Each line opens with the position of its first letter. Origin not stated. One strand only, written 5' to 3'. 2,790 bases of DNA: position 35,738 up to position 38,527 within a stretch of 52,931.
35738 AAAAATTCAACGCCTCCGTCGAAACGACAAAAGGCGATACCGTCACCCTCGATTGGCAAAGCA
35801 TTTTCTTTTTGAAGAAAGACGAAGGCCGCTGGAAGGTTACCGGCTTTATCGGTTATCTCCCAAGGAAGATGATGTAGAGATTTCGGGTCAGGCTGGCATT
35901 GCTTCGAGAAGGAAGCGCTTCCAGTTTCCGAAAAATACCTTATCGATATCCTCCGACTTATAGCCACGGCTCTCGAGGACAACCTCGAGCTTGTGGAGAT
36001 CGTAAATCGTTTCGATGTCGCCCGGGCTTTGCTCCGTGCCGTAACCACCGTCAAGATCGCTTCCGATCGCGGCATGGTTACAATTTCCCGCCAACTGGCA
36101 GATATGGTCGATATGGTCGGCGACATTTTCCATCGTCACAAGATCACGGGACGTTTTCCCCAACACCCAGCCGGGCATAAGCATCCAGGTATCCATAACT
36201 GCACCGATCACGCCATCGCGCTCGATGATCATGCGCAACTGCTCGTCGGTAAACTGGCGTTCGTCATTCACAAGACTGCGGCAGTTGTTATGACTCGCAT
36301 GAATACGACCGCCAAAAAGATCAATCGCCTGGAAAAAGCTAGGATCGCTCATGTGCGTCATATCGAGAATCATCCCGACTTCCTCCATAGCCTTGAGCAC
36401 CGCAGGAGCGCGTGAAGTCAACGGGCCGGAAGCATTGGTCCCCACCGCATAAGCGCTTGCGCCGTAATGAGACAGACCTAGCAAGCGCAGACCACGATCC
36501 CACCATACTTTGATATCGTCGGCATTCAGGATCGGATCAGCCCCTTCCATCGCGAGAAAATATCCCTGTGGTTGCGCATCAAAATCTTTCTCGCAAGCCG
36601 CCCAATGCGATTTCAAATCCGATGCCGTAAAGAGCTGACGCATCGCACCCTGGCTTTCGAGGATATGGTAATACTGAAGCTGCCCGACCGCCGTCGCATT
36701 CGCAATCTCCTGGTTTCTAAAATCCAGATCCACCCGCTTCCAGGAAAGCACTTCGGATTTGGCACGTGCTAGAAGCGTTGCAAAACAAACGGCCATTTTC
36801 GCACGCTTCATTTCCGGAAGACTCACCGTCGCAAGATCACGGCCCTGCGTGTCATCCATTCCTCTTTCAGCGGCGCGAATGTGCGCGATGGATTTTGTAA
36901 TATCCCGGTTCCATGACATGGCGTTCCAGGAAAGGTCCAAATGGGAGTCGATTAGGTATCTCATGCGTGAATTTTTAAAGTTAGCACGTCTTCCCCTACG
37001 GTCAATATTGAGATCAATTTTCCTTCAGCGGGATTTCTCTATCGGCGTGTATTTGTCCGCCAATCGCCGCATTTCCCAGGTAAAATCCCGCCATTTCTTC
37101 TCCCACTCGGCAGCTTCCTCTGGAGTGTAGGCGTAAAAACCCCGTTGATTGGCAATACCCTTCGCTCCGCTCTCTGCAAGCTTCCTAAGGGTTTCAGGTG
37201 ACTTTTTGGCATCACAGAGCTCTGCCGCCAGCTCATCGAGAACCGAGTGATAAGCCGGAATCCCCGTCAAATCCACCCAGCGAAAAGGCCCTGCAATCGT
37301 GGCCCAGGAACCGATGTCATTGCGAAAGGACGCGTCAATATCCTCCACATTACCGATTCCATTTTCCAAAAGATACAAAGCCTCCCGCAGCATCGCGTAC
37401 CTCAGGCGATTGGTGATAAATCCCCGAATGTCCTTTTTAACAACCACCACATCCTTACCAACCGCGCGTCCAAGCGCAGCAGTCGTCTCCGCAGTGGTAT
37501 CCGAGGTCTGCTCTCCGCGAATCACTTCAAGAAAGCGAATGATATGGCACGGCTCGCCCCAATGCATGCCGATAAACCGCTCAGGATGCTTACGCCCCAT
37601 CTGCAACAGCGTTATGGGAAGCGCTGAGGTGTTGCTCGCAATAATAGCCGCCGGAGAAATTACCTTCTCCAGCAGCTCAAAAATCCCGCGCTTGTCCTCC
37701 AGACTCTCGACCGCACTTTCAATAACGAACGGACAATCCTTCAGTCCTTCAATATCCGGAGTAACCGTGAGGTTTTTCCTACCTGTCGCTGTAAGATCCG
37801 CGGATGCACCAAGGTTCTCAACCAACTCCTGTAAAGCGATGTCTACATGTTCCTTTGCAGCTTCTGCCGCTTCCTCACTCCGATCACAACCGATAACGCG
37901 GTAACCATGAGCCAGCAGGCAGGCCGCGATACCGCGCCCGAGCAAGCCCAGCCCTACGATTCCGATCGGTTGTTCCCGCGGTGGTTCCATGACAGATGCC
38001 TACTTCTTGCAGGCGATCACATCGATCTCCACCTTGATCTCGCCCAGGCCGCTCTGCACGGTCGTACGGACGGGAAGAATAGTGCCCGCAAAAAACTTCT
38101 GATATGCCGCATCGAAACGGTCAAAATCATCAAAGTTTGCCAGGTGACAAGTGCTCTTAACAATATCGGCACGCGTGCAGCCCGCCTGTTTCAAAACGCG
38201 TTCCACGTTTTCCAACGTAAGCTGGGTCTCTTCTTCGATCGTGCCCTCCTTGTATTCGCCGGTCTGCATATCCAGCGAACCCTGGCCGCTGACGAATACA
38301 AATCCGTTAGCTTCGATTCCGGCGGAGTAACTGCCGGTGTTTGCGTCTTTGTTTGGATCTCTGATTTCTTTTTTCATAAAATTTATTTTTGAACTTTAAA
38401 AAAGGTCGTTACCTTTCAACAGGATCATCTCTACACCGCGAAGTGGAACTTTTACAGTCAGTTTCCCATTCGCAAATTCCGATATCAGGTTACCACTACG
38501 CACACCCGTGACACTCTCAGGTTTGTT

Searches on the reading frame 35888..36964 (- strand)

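Call 11: search_protein_families(library=pfam, proteins=[window:35888-36964:-], max_evalue=0.001)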
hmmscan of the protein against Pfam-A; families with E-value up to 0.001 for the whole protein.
window:35888-36964:- (358 aa): 1 family
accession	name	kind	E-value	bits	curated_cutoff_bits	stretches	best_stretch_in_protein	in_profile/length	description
PF01244.27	Peptidase_M19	-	1.8e-44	152.6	26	1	4-352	8-317/319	Membrane dipeptidase (Peptidase family M19)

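Call 52: search_protein_families(library=ncbifam, proteins=[window:35888-36964:-], max_evalue=0.00001)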
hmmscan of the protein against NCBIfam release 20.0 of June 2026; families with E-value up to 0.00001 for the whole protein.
window:35888-36964:- (358 aa): 0 families

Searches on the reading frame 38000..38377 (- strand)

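Call 11: search_protein_families(library=pfam, proteins=[window:38000-38377:-], max_evalue=0.001)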
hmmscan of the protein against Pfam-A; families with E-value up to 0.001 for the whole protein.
window:38000-38377:- (125 aa): 1 family
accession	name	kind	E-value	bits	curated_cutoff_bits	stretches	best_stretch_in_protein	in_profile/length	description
PF01042.26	Ribonuc_L-PSP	-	5.6e-27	94.6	27.3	1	13-123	7-120/121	Endoribonuclease L-PSP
